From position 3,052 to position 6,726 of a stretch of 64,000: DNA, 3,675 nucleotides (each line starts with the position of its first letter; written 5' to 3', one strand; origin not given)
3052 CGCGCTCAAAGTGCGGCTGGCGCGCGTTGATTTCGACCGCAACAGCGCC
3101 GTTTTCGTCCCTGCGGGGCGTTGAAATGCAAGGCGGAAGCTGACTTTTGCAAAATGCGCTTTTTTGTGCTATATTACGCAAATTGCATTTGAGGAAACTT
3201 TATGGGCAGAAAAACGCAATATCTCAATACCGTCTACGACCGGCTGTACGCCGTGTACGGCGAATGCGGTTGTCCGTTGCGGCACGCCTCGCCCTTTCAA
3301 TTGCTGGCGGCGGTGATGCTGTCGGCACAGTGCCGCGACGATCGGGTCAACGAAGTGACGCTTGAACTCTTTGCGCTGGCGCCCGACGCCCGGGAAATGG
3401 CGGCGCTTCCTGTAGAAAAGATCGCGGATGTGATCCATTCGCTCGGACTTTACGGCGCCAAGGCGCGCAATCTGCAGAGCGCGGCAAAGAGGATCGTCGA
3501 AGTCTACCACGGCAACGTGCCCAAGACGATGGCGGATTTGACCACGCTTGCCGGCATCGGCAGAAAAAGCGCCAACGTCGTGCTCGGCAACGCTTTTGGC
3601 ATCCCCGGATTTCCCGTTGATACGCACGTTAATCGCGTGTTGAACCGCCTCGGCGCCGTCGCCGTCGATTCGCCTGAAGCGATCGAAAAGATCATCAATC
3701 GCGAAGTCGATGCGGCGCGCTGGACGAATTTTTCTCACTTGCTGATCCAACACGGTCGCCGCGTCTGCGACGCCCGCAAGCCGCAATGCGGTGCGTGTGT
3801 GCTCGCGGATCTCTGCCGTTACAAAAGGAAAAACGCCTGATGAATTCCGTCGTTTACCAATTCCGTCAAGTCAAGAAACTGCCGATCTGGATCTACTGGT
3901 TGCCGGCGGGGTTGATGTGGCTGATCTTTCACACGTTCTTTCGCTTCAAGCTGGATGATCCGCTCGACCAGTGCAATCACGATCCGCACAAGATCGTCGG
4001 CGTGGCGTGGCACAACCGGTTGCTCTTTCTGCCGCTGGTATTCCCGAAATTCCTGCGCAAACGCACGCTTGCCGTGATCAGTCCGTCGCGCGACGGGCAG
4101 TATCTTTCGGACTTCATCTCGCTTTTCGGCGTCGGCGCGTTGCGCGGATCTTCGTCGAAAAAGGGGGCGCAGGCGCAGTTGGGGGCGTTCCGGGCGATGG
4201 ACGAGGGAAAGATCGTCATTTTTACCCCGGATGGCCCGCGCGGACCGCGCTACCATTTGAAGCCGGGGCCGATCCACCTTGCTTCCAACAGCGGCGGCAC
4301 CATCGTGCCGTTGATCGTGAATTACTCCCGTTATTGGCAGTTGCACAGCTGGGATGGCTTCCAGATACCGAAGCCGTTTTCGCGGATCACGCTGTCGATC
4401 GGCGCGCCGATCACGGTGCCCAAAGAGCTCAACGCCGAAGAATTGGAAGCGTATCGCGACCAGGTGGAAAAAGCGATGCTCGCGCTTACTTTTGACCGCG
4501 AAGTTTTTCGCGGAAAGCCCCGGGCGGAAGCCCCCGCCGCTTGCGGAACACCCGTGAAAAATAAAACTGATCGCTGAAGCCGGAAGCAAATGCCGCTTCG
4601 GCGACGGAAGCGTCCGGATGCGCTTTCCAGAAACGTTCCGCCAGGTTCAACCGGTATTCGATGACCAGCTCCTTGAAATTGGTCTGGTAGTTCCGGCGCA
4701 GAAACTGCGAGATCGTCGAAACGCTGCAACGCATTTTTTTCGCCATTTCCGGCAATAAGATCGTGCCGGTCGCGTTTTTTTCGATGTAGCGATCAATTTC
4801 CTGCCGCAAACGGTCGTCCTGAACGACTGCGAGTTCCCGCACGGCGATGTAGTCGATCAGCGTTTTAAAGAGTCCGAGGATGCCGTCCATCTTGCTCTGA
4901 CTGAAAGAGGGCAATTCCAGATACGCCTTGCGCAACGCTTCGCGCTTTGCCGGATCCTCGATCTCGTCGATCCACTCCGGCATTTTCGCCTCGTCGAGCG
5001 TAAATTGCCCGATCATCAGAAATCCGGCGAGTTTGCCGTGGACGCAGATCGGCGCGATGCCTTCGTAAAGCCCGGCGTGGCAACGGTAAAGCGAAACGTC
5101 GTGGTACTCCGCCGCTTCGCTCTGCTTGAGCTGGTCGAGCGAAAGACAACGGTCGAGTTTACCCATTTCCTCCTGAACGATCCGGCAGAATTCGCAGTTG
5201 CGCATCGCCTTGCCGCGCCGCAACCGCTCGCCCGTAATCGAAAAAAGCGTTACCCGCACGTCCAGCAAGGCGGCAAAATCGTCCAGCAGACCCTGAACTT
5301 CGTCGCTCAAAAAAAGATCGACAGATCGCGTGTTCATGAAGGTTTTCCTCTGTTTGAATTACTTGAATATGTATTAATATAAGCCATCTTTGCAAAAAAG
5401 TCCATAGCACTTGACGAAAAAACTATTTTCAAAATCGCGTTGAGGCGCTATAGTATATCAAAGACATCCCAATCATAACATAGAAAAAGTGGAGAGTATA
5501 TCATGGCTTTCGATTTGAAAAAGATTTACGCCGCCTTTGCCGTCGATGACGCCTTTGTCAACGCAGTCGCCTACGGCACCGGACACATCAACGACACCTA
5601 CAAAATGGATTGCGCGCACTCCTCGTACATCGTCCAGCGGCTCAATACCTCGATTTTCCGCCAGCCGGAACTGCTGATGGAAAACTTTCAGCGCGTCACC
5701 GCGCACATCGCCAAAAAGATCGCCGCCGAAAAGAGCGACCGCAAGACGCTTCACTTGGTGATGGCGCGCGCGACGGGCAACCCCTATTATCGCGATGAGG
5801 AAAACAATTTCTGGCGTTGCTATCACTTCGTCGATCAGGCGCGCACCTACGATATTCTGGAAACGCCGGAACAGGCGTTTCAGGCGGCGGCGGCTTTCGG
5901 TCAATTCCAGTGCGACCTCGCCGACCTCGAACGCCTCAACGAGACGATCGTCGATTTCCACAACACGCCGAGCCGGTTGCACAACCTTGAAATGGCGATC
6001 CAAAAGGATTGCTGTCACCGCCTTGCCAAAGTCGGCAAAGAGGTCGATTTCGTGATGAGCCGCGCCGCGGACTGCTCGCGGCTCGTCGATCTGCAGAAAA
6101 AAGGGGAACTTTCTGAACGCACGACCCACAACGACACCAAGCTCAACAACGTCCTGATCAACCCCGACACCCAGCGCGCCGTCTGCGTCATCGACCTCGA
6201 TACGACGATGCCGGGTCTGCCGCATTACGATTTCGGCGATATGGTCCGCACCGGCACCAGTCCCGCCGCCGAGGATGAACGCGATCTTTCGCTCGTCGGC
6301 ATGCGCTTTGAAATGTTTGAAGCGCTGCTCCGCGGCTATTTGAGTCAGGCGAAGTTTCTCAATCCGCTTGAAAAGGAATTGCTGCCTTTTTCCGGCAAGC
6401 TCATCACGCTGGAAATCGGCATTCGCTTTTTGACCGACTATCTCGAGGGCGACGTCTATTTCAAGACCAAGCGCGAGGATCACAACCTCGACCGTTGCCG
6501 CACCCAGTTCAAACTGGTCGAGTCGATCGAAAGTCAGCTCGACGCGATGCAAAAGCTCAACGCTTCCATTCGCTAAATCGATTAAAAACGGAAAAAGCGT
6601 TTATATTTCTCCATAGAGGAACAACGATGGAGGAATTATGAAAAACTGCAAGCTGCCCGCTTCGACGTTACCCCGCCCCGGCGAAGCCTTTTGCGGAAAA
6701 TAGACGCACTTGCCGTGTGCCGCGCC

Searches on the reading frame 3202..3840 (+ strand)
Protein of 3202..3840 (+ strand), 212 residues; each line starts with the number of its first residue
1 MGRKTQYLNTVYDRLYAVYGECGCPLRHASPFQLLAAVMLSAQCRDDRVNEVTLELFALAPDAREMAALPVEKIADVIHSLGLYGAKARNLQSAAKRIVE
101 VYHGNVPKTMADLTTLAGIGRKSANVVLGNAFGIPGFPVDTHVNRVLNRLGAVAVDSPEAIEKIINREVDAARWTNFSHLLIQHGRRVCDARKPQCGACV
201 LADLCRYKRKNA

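Call 56: search_protein_families(library=pfam, proteins=[window:3202-3840:+], max_evalue=0.001)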
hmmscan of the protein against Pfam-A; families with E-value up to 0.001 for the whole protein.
window:3202-3840:+ (212 aa): 3 families
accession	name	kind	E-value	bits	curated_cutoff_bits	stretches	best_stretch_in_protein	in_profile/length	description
PF00730.31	HhH-GPD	-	9.3e-23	81.1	26.2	1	37-167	2-104/108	HhH-GPD superfamily base excision DNA repair protein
PF10576.14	EndIII_4Fe-2S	-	2.5e-06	28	20.5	1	189-205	1-17/17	Iron-sulfur binding domain of endonuclease III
PF00633.29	HHH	-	1.5e-05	25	24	1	103-128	3-28/30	Helix-hairpin-helix motif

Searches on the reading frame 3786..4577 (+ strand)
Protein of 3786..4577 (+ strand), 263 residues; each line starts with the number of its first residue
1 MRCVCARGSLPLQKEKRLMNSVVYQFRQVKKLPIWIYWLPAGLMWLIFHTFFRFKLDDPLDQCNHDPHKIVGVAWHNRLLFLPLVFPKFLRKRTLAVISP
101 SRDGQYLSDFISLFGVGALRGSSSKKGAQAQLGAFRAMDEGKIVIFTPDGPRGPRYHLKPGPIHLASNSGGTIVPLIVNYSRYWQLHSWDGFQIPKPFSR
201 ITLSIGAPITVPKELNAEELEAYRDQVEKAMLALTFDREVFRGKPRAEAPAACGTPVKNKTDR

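Call 56: search_protein_families(library=pfam, proteins=[window:3786-4577:+], max_evalue=0.001)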
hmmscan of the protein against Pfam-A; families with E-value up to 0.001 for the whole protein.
window:3786-4577:+ (263 aa): 1 family
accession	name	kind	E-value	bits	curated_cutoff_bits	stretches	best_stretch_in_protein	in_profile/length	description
PF04028.18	DUF374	-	4.1e-22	78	26.8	1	91-155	5-69/69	Domain of unknown function (DUF374)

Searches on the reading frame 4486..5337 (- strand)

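Call 56: search_protein_families(library=pfam, proteins=[window:4486-5337:-], max_evalue=0.001)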
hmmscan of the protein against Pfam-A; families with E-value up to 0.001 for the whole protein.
window:4486-5337:- (283 aa): 3 families
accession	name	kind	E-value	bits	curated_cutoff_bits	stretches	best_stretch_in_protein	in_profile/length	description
PF10114.15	PocR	-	1.3e-27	97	23.9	1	7-166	1-159/162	Sensory domain found in PocR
PF12833.13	HTH_18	-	2.2e-17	63.6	33.6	1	198-277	1-79/80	Helix-turn-helix domain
PF00165.29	HTH_AraC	-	7.2e-06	26.4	26.6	1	242-276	8-41/42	Bacterial regulatory helix-turn-helix proteins, AraC family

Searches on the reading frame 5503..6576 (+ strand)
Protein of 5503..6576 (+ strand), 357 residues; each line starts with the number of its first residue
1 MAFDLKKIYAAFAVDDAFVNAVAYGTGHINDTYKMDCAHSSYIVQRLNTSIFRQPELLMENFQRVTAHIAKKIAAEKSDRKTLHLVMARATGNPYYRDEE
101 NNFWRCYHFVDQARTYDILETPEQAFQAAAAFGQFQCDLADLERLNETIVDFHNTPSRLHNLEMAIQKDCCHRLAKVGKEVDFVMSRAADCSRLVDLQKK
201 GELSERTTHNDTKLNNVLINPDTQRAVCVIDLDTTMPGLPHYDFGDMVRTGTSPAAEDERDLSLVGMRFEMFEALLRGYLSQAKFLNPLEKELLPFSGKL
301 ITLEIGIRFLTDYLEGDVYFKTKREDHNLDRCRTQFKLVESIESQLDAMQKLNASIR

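Call 56: search_protein_families(library=pfam, proteins=[window:5503-6576:+], max_evalue=0.001)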
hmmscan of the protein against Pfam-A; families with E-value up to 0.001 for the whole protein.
window:5503-6576:+ (357 aa): 1 family
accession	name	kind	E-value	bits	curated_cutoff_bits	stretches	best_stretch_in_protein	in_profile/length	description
PF01636.29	APH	-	1.3e-14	55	23.2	1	25-257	6-219/239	Phosphotransferase enzyme family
